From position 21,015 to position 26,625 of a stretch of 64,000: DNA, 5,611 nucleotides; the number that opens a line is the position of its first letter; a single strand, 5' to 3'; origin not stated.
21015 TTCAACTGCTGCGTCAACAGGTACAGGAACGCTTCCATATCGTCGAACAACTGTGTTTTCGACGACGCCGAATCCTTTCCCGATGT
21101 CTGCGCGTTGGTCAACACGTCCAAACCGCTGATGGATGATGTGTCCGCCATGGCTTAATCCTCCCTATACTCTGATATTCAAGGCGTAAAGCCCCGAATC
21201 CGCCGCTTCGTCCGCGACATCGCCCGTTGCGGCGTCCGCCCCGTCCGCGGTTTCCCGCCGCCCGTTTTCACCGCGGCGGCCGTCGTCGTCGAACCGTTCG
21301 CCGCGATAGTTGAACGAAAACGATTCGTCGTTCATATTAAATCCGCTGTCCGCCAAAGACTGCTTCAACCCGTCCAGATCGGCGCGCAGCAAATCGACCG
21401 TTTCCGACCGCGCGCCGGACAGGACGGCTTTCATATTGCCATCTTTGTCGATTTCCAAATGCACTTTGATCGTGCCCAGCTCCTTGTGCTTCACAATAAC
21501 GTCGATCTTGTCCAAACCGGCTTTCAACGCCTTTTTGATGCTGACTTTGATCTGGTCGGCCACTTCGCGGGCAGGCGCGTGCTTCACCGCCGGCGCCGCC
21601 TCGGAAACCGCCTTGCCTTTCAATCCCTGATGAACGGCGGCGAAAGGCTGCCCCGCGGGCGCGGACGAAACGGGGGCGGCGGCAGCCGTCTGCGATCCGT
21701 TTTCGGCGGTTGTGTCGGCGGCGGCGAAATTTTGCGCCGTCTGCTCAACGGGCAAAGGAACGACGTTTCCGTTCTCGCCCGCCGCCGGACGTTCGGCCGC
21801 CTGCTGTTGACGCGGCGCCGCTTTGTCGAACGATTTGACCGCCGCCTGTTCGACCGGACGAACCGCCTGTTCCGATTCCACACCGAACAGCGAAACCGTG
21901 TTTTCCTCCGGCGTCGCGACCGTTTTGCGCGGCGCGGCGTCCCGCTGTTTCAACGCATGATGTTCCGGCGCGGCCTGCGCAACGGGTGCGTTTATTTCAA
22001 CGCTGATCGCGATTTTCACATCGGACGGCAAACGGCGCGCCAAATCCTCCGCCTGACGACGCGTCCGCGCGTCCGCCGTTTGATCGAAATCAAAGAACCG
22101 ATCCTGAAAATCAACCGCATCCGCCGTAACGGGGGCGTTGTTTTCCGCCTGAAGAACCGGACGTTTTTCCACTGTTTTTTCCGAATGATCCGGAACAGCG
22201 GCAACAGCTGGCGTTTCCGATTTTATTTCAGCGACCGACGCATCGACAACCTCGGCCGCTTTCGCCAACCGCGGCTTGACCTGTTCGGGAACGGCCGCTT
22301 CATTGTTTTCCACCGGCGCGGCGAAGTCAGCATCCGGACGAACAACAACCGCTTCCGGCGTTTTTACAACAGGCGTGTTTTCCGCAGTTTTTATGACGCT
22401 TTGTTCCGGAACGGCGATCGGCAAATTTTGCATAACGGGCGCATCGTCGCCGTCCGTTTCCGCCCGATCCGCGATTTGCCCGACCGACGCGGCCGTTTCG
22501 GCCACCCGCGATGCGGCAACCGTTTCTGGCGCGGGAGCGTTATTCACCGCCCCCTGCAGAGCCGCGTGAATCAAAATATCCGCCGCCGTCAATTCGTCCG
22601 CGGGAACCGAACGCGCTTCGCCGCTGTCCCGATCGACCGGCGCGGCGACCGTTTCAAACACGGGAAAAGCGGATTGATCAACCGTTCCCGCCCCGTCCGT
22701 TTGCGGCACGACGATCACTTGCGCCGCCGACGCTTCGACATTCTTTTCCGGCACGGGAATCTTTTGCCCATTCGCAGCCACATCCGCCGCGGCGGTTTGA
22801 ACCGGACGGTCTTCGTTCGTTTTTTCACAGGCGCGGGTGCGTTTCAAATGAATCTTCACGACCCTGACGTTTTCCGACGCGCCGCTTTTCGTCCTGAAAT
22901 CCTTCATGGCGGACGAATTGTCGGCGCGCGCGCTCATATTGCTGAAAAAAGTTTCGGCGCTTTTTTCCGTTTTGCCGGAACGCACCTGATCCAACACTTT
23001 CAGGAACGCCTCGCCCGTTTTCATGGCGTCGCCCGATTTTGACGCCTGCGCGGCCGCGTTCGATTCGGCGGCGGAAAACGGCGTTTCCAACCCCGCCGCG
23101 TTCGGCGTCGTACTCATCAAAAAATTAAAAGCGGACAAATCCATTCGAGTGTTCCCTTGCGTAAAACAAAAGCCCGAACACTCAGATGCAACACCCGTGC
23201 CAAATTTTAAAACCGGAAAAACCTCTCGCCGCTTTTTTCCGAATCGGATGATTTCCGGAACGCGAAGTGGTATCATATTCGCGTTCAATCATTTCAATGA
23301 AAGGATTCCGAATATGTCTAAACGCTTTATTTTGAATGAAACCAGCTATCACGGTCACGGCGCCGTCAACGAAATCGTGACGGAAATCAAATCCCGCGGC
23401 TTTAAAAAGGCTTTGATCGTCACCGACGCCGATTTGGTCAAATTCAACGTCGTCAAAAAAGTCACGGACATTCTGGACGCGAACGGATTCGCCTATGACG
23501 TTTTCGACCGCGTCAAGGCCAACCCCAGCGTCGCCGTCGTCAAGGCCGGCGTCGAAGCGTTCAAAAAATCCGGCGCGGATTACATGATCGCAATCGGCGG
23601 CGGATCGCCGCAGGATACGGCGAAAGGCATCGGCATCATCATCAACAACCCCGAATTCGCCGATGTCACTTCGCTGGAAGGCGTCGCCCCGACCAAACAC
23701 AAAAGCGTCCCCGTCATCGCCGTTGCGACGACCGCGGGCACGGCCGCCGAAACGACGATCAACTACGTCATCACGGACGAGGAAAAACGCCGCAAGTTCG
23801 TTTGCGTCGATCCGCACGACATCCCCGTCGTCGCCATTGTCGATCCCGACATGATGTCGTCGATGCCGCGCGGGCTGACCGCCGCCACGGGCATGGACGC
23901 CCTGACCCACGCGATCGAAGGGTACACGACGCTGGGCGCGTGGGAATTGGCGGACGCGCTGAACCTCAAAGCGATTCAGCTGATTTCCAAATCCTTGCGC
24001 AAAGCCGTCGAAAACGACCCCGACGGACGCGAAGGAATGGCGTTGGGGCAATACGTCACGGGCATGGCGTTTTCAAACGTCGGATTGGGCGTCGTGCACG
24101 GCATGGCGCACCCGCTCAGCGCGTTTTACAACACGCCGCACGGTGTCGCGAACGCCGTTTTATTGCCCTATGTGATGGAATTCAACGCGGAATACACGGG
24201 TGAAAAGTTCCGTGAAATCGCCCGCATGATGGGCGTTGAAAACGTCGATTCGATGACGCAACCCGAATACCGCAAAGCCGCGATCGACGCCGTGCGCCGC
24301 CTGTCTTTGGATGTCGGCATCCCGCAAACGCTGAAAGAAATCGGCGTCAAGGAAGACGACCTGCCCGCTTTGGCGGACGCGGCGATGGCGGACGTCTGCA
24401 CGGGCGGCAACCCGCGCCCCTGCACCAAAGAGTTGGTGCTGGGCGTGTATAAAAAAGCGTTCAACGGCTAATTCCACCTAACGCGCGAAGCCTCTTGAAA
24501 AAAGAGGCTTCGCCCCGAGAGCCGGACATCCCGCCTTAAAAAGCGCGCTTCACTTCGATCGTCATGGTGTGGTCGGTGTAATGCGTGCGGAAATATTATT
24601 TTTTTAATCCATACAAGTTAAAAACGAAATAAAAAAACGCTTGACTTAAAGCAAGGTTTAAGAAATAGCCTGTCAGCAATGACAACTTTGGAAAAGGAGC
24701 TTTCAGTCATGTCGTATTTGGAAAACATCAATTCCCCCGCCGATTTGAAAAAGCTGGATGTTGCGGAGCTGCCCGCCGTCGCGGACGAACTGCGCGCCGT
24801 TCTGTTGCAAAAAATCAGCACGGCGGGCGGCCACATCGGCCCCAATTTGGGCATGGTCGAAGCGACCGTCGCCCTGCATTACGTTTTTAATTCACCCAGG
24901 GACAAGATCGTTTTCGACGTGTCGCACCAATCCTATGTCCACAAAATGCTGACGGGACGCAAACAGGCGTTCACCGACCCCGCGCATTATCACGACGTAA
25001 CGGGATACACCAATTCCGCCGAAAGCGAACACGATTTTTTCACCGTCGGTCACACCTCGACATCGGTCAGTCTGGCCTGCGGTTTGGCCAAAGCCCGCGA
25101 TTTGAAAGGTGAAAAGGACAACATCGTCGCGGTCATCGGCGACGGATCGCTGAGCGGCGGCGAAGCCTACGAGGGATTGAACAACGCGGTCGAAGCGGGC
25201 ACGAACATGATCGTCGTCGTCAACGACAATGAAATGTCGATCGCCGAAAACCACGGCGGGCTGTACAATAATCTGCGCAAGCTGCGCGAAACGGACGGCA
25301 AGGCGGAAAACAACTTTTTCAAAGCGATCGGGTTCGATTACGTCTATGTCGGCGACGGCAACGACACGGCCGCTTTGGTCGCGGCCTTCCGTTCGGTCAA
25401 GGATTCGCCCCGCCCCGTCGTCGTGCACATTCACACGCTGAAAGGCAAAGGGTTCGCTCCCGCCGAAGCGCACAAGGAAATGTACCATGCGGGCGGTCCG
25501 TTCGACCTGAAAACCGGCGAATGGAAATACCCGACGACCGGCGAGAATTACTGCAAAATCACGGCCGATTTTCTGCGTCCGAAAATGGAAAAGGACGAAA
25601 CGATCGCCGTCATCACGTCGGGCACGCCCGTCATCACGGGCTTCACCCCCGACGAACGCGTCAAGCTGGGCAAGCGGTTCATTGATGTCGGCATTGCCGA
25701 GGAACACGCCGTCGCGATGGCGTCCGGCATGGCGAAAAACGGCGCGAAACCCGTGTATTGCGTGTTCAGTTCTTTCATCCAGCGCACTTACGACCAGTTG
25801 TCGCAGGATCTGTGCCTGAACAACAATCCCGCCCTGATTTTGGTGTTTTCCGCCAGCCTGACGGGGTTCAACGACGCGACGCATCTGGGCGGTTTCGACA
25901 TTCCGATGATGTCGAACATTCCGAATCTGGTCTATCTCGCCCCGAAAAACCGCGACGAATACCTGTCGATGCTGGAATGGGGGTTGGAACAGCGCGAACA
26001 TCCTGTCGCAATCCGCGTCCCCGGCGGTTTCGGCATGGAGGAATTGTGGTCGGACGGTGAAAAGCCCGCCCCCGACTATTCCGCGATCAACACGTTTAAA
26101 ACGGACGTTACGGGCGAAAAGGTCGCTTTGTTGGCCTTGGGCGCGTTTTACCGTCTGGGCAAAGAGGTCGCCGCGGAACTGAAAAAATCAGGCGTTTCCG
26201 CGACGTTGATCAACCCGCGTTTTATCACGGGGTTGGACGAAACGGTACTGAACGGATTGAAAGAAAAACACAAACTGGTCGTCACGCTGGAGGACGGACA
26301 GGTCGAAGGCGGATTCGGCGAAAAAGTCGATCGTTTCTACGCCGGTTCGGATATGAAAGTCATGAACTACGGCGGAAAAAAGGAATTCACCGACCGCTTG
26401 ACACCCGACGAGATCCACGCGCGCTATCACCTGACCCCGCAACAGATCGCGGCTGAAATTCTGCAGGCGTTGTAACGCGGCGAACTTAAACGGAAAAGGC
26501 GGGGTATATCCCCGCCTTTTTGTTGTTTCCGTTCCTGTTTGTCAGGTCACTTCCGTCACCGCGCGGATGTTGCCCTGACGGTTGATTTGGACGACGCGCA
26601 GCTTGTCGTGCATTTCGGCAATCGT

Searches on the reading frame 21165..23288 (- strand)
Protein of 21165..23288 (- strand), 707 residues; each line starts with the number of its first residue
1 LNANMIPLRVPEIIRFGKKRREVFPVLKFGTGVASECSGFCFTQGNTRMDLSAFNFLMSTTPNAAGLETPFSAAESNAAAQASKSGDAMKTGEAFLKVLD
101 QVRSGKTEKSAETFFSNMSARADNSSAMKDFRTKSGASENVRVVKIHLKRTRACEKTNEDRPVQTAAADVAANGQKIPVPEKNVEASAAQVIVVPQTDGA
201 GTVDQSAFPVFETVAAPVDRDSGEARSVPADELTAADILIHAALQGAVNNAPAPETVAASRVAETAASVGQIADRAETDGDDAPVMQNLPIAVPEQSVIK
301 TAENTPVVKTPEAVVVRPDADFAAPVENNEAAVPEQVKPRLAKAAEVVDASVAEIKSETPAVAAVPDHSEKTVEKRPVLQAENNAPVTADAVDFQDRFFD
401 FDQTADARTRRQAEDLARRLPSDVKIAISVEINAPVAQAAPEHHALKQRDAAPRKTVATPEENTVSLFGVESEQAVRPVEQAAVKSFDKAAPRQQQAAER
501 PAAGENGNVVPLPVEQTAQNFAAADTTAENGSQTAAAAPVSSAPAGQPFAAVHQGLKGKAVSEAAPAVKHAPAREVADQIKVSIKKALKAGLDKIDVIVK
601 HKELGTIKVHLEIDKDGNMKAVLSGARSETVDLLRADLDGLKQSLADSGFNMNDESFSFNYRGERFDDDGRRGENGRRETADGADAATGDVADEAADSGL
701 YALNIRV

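Call 8: search_protein_families(library=pfam, proteins=[window:21165-23288:-], max_evalue=0.001)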
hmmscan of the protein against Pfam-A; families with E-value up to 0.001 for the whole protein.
window:21165-23288:- (707 aa): 1 family
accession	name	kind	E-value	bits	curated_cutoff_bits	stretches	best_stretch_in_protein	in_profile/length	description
PF02120.21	Flg_hook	-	2.9e-11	43.5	29.8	1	584-659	4-78/85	Flagellar hook-length control protein FliK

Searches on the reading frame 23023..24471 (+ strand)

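Call 9: search_protein_families(library=pfam, proteins=[window:23023-24471:+], max_evalue=0.001)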
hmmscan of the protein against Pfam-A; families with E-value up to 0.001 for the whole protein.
window:23023-24471:+ (482 aa): 3 families
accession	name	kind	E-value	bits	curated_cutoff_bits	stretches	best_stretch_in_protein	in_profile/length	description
PF25137.1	ADH_Fe_C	-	9e-67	225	27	1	286-480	1-194/194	Fe-containing alcohol dehydrogenase family, C-terminal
PF00465.25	Fe-ADH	-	5.4e-46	156.7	31.3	1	108-275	4-168/168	Iron-containing alcohol dehydrogenase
PF13685.12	Fe-ADH_2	-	1.3e-11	45.2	28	1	111-208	3-98/149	Iron-containing alcohol dehydrogenase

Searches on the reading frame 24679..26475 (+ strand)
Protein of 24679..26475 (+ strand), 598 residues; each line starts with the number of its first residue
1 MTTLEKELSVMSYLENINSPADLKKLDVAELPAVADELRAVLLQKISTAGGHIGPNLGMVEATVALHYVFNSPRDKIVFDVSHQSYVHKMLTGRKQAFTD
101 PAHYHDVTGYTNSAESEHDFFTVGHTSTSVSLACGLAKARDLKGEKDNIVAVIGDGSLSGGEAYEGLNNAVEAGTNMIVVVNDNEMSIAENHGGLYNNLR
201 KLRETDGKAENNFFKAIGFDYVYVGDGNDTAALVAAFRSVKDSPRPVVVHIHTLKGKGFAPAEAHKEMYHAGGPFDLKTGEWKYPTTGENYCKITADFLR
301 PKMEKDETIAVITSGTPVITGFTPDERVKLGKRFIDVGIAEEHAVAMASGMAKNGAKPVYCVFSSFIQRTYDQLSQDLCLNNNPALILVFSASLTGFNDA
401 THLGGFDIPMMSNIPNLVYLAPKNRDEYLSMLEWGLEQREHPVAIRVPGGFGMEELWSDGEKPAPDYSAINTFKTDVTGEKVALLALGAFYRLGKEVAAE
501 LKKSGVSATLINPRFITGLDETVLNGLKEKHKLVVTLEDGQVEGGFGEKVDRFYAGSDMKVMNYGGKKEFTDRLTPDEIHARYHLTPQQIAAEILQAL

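Call 8: search_protein_families(library=pfam, proteins=[window:24679-26475:+], max_evalue=0.001)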
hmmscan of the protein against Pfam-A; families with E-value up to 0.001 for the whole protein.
window:24679-26475:+ (598 aa): 6 families
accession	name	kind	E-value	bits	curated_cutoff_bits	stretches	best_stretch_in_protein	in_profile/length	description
PF13292.11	DXP_synthase_N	-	2e-87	293.4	21.2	2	14-205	1-192/274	1-deoxy-D-xylulose-5-phosphate synthase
PF02779.29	Transket_pyr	-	1.7e-22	80.4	27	1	329-448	43-168/174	Transketolase, pyrimidine binding domain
PF02780.25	Transketolase_C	-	3.8e-17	62.8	25.9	1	474-590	4-124/124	Transketolase, C-terminal domain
PF00456.26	Transketolase_N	-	1.7e-06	27.7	22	1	35-270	6-259/334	Transketolase, thiamine diphosphate binding domain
PF00676.26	E1_dh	-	1.8e-06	27.6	22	1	113-189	89-166/300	Dehydrogenase E1 component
PF02775.26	TPP_enzyme_C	-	5.7e-06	26.6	21.9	1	122-251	26-151/151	Thiamine pyrophosphate enzyme, C-terminal TPP binding domain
